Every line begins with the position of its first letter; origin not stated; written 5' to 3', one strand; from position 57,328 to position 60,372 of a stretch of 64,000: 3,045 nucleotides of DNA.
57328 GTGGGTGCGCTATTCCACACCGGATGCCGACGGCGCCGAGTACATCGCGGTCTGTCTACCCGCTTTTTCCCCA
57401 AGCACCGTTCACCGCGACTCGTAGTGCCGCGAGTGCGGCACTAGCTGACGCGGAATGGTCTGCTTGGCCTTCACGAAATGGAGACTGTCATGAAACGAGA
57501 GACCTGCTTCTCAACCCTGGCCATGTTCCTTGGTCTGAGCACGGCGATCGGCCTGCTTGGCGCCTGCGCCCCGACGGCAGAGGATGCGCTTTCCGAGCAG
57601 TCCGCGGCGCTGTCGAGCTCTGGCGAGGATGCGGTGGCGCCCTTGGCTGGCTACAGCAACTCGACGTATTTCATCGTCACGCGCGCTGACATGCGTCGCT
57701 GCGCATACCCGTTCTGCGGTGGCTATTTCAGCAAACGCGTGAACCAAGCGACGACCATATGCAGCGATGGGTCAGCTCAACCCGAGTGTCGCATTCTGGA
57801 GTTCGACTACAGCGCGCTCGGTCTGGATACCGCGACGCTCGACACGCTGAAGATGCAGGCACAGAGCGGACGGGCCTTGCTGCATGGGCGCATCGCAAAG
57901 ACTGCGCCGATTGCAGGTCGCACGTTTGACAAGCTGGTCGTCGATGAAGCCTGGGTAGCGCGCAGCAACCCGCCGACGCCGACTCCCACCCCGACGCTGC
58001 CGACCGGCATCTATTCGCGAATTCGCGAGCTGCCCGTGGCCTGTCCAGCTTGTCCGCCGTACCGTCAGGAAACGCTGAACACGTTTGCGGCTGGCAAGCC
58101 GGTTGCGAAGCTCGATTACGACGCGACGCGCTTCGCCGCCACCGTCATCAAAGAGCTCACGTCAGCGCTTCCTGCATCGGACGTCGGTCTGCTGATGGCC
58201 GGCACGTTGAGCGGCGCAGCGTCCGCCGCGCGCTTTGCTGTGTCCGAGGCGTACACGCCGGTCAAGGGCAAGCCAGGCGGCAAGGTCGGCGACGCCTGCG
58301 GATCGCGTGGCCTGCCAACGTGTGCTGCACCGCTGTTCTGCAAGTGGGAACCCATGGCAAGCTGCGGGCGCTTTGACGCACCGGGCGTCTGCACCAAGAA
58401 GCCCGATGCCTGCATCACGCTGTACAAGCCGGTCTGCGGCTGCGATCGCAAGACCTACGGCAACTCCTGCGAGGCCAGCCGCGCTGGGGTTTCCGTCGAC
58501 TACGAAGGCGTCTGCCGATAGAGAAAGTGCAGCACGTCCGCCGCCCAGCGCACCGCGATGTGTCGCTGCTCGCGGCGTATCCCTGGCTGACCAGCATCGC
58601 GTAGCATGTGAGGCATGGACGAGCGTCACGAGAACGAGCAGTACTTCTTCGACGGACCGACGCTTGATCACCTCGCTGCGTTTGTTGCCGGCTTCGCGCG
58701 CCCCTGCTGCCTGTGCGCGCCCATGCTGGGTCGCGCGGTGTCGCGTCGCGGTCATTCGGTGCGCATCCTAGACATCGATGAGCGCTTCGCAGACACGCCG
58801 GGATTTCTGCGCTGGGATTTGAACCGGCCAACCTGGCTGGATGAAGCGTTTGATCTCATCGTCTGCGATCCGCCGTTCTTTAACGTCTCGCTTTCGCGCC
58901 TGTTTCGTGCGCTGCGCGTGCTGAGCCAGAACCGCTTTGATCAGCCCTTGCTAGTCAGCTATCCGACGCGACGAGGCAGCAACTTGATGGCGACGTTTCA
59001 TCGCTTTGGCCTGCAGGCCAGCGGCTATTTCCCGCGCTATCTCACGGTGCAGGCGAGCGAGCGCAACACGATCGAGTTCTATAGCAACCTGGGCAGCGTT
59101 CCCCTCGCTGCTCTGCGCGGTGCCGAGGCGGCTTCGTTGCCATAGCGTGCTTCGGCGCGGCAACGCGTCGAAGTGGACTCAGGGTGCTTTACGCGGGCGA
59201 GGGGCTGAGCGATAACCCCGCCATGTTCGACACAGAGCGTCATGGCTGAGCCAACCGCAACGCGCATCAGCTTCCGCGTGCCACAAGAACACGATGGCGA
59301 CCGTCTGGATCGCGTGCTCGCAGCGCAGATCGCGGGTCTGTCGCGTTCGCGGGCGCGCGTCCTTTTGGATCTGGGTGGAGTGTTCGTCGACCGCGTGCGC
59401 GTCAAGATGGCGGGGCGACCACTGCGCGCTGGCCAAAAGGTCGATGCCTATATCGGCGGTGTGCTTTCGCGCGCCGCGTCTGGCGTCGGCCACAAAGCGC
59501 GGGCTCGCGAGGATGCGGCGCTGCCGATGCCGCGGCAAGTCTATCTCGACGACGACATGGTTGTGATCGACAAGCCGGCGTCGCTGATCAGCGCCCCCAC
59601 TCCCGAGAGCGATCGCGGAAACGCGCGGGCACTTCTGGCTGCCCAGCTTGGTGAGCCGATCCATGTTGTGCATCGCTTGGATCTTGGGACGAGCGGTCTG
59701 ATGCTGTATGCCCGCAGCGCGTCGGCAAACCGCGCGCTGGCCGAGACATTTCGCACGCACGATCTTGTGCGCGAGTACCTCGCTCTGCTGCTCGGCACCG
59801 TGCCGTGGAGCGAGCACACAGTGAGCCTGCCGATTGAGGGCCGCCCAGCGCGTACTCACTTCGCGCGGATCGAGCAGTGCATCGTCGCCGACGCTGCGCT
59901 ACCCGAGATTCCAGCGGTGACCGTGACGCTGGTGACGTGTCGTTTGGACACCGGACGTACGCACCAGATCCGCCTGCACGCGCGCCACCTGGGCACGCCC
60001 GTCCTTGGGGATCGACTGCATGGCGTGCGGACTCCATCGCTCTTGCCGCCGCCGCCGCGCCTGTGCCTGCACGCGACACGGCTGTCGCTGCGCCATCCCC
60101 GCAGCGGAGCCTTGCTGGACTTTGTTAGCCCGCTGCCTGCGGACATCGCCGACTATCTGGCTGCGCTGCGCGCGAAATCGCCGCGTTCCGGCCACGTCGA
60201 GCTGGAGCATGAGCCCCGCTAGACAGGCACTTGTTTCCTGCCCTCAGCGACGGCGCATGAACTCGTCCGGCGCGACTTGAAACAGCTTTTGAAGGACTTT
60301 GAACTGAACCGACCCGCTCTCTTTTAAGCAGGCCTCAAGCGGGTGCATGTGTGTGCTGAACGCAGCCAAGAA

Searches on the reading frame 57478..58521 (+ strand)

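Call 49: search_protein_families(library=pfam, proteins=[window:57478-58521:+], max_evalue=0.0001)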
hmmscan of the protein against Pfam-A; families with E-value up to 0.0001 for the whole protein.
window:57478-58521:+ (347 aa): 2 families
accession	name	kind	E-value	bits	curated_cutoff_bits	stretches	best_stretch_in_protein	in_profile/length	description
PF20533.3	DUF6748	-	1e-28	100.8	27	1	64-263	1-194/196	Domain of unknown function (DUF6748)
PF00050.26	Kazal_1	-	5.1e-05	23.6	21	0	305-331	1-28/49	Kazal-type serine protease inhibitor domain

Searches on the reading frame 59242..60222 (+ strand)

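Call 49: search_protein_families(library=pfam, proteins=[window:59242-60222:+], max_evalue=0.0001)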
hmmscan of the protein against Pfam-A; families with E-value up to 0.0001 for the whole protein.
window:59242-60222:+ (326 aa): 2 families
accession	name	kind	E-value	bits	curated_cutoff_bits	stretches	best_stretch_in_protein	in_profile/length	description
PF00849.27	PseudoU_synth_2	-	5.8e-24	85.5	26.8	1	105-248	1-151/152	RNA pseudouridylate synthase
PF01479.30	S4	-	3.4e-05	23.9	22.8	1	21-66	2-47/48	S4 domain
